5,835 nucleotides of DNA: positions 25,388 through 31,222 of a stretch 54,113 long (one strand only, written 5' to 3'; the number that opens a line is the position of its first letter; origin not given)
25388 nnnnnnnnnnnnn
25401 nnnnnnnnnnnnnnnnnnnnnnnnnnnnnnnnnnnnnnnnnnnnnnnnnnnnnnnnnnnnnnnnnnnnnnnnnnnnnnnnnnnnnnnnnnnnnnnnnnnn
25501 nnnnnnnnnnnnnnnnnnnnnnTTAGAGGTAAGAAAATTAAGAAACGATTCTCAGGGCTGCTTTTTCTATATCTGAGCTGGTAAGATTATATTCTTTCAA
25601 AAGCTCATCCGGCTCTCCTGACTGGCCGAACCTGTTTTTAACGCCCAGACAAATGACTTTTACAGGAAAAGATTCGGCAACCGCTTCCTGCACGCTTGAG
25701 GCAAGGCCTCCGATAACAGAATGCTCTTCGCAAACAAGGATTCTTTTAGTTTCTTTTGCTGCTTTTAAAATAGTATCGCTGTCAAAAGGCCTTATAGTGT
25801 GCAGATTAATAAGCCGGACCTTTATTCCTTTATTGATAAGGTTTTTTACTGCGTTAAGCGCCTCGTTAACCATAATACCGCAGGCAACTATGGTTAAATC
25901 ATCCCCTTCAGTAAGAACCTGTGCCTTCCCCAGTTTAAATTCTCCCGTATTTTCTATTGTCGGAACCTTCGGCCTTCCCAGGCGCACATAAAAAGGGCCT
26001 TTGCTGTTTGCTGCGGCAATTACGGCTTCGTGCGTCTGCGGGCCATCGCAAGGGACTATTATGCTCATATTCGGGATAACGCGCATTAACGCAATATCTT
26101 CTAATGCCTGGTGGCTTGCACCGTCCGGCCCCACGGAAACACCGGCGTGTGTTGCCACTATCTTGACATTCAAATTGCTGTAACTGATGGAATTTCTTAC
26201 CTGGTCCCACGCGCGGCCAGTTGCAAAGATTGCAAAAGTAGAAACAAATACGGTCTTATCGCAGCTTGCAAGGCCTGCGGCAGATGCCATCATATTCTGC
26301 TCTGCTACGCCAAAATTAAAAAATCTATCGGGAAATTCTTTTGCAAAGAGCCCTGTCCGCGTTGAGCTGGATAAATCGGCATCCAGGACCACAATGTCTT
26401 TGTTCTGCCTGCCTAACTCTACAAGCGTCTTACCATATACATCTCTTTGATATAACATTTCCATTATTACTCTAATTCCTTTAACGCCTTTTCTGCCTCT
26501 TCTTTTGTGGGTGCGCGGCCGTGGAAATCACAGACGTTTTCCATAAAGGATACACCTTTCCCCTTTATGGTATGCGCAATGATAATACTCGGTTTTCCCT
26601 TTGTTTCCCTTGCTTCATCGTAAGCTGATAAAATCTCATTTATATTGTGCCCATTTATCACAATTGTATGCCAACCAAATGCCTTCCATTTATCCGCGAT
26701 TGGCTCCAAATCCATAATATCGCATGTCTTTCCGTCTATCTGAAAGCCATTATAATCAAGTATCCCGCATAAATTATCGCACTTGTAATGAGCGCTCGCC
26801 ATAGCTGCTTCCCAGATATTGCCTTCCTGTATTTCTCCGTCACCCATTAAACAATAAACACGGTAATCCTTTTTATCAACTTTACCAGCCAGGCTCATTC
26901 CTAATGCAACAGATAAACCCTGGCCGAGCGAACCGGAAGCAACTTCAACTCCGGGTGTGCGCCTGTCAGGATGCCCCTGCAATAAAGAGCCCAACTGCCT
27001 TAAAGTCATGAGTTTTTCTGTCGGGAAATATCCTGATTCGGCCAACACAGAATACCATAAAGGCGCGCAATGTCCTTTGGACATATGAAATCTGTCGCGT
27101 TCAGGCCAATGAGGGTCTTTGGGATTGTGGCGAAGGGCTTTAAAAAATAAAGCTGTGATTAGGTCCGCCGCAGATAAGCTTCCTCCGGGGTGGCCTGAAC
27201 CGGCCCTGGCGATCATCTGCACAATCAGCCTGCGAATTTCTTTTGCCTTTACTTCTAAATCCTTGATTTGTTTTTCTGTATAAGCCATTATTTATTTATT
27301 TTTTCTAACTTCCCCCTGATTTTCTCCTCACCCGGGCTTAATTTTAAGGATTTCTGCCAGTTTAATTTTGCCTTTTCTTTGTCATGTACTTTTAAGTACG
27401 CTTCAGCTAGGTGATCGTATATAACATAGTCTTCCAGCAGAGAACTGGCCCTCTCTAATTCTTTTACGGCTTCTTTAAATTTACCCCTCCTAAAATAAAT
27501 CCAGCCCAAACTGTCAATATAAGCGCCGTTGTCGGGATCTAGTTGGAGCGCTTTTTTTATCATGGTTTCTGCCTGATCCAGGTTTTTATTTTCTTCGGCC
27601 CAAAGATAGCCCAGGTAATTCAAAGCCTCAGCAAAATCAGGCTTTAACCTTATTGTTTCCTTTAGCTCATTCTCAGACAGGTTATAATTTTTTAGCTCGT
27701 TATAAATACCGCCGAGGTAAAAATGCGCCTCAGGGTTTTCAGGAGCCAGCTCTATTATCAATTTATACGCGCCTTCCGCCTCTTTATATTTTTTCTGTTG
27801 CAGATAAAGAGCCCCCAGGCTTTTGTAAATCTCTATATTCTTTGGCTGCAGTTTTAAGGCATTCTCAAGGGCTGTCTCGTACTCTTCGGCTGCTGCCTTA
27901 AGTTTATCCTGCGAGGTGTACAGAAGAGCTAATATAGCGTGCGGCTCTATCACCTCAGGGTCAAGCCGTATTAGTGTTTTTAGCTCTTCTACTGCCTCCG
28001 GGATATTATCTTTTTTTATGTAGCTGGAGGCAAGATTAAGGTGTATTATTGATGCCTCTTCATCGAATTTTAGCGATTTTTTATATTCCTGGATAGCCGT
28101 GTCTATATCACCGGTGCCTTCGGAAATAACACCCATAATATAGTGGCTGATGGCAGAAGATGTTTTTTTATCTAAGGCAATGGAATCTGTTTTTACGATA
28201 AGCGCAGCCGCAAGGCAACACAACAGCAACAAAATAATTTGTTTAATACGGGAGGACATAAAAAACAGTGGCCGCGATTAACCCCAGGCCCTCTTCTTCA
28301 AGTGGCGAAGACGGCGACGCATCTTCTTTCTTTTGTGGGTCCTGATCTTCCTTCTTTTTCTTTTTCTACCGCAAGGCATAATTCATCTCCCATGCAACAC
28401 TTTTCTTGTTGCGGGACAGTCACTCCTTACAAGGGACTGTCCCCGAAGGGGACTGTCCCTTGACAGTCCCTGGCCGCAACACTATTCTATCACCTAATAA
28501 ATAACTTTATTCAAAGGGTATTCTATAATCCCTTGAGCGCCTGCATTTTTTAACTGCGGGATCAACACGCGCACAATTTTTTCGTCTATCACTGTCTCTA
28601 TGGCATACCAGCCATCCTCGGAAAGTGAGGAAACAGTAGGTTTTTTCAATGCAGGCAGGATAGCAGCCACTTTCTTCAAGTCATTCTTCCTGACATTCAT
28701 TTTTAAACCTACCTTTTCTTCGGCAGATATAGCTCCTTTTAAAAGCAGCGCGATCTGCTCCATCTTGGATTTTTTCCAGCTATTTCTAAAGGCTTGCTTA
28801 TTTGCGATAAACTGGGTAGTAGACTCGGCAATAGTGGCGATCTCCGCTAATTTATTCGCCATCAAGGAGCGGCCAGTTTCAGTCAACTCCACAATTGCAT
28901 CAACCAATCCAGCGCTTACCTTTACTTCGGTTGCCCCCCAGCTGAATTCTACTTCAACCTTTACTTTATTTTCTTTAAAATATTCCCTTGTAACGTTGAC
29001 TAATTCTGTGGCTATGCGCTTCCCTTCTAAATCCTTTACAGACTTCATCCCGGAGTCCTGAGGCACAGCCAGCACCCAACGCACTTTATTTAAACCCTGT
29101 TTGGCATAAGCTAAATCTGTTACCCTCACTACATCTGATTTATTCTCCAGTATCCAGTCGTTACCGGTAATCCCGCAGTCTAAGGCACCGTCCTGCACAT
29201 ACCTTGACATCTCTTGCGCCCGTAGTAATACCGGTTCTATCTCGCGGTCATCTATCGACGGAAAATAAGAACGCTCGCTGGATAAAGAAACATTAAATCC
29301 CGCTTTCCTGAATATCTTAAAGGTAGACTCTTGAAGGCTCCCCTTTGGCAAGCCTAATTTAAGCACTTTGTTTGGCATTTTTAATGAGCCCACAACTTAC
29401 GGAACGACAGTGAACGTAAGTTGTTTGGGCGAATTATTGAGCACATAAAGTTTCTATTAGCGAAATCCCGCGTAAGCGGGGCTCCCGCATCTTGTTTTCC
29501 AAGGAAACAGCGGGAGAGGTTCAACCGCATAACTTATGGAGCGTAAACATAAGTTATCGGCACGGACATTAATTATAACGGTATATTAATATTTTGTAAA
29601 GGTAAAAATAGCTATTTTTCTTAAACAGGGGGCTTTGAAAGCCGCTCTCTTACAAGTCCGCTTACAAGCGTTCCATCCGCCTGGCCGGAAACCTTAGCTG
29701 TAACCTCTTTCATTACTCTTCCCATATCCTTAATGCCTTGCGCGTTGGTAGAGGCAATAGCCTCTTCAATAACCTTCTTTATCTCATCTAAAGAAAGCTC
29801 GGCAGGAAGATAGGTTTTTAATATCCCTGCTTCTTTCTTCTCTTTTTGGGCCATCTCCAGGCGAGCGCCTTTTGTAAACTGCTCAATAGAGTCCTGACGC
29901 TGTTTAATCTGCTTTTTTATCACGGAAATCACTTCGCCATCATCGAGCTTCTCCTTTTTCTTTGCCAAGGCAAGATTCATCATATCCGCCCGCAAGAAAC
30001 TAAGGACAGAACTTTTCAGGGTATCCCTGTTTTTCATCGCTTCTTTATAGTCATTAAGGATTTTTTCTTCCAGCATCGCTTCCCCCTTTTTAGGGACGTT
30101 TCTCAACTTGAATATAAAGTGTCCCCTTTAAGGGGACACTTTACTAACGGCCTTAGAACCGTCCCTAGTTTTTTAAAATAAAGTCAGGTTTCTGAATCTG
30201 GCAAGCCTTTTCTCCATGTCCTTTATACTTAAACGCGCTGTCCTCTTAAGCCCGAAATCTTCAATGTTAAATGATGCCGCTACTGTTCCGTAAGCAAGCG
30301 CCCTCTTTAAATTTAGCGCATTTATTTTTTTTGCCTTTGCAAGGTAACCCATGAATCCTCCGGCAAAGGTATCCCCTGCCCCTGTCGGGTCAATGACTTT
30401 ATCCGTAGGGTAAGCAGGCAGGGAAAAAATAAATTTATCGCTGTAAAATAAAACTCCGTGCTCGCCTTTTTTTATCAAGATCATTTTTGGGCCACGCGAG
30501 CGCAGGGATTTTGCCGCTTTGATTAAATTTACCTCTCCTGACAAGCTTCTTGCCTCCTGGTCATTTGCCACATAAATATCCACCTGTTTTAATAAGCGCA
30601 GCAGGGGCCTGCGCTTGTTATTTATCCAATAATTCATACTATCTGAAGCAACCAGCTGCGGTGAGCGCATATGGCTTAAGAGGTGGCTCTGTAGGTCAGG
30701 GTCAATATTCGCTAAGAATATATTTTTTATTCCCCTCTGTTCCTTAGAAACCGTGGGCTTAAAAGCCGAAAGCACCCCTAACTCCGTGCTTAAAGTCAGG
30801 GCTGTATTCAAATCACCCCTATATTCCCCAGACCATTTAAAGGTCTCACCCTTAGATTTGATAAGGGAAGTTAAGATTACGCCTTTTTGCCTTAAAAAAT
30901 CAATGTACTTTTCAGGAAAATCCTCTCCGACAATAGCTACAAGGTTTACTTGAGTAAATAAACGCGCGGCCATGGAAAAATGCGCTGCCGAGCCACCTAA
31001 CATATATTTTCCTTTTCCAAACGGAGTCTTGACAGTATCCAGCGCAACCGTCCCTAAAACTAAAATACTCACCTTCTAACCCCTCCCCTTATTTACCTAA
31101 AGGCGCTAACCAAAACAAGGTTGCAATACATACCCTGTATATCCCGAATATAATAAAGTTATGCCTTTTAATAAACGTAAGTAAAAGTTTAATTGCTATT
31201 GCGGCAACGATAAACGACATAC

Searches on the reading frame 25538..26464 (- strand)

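Call 78: search_protein_families(library=pfam, proteins=[window:25538-26464:-])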
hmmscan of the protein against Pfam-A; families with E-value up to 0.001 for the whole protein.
window:25538-26464:- (308 aa): 4 families
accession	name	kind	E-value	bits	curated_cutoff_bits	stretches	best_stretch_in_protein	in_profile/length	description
PF02779.29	Transket_pyr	-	6.3e-45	153.4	27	1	7-168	6-173/174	Transketolase, pyrimidine binding domain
PF02780.25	Transketolase_C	-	1.1e-32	113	25.9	1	179-299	1-124/124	Transketolase, C-terminal domain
PF17147.9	PFOR_II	-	1.8e-11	44.7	27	1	189-267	2-82/102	Pyruvate:ferredoxin oxidoreductase core domain II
PF22613.1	Transketolase_C_1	-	1.2e-06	29.1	27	1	182-295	9-113/113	Transketolase-like TK C-terminal domain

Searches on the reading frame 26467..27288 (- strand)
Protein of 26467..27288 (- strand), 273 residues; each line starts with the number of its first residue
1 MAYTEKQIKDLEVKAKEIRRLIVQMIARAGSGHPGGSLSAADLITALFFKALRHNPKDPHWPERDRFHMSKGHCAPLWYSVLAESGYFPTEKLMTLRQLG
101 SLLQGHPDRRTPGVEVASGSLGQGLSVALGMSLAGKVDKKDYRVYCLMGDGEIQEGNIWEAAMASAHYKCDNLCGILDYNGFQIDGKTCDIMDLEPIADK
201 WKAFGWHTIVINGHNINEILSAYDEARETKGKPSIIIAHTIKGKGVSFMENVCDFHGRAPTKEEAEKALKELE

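Call 78: search_protein_families(library=pfam, proteins=[window:26467-27288:-])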
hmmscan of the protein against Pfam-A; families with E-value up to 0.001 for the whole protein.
window:26467-27288:- (273 aa): 5 families
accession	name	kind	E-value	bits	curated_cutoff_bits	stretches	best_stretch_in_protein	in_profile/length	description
PF00456.26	Transketolase_N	-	6.7e-62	209.8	22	1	15-267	6-270/334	Transketolase, thiamine diphosphate binding domain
PF13292.11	DXP_synthase_N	-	4.4e-12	46.3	21.2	1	8-185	15-176/274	1-deoxy-D-xylulose-5-phosphate synthase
PF09364.15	XFP_N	-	2.3e-07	30.4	23.7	1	104-219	125-240/364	XFP N-terminal domain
PF00676.26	E1_dh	-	1.6e-06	27.7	22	1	109-229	91-210/300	Dehydrogenase E1 component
PF02775.26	TPP_enzyme_C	-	5.4e-05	23.5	21.9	1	117-162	26-66/151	Thiamine pyrophosphate enzyme, C-terminal TPP binding domain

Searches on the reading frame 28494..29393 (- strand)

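Call 5: search_protein_families(library=pfam, proteins=[window:28494-29393:-])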
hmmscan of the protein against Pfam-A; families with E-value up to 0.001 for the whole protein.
window:28494-29393:- (299 aa): 4 families
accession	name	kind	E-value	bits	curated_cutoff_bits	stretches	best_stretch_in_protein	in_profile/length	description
PF01634.23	HisG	-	1.1e-47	162.4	25.5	1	58-219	1-157/158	ATP phosphoribosyltransferase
PF08029.16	HisG_C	-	3.3e-26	91.6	23.5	1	224-296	1-73/73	HisG, C-terminal domain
PF12974.12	Phosphonate-bd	-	3.2e-05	23.8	27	1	62-208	42-203/242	ABC transporter, phosphonate, periplasmic substrate-binding protein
PF09084.16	NMT1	-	0.0003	21.2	20.5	0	63-140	35-109/216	NMT1/THI5 like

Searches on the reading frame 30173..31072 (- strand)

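Call 40: search_protein_families(library=pfam, proteins=[window:30173-31072:-], max_evalue=0.01)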
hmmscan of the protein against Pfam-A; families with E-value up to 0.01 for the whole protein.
window:30173-31072:- (299 aa): 2 families
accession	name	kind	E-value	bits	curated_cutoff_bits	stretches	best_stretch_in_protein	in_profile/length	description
PF00294.29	PfkB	-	7.1e-27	95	25.8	1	22-275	32-295/302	pfkB family carbohydrate kinase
PF08543.17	Phos_pyr_kin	-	1.8e-05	24.6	27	1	158-252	113-219/246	Phosphomethylpyrimidine kinase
